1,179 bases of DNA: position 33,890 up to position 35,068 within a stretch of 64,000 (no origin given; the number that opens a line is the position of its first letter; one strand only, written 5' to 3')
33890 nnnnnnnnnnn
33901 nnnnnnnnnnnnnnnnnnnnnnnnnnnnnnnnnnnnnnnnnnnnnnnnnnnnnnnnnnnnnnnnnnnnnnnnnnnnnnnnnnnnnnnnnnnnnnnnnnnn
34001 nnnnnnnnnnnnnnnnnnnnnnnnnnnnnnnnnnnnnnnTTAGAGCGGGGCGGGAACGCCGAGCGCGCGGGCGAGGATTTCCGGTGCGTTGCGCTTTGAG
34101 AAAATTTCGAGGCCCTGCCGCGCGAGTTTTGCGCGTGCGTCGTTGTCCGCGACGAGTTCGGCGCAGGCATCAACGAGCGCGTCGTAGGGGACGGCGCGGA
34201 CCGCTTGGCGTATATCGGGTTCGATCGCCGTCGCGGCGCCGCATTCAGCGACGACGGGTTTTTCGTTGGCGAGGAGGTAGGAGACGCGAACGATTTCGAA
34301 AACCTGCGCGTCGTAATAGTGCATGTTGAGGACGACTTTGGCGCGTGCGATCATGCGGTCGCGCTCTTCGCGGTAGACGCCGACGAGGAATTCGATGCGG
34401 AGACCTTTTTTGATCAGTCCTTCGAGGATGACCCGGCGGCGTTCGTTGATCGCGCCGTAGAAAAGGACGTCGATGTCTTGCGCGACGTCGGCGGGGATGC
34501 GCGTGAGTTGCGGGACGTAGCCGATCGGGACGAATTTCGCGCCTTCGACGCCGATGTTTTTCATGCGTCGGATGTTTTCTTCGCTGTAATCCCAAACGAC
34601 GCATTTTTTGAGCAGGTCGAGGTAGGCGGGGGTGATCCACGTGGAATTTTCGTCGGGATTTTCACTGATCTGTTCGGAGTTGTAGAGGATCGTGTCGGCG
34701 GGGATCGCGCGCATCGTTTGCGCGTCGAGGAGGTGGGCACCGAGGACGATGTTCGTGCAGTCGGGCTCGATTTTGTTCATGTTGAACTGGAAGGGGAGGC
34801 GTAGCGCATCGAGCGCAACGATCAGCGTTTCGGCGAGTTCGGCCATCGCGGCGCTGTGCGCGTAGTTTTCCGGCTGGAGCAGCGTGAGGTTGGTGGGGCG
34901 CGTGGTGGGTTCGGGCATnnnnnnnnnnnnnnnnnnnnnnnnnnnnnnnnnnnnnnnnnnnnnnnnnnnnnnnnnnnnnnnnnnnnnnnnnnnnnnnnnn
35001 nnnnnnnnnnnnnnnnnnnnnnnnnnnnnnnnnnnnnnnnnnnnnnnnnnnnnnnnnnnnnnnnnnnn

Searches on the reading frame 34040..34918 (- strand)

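Call 7: search_protein_families(library=pfam, proteins=[window:34040-34918:-], max_evalue=0.001)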
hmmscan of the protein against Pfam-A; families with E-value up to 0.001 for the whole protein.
window:34040-34918:- (292 aa): 0 families

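Call 32: search_protein_families(library=ncbifam, proteins=[window:34040-34918:-], max_evalue=0.00001)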
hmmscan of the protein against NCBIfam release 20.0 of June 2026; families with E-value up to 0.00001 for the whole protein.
window:34040-34918:- (292 aa): 0 families

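Call 65: search_protein_families(library=pfam, proteins=[window:34040-34918:-], max_evalue=1)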
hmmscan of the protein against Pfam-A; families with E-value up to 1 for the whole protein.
window:34040-34918:- (292 aa): 2 families
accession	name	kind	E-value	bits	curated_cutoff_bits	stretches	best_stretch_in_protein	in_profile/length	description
PF13524.12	Glyco_trans_1_2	-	0.017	15.5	25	1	174-276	28-132/144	Glycosyl transferase-like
PF14183.11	YwpF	-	0.18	12.2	28.1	1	88-182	33-130/133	YwpF-like protein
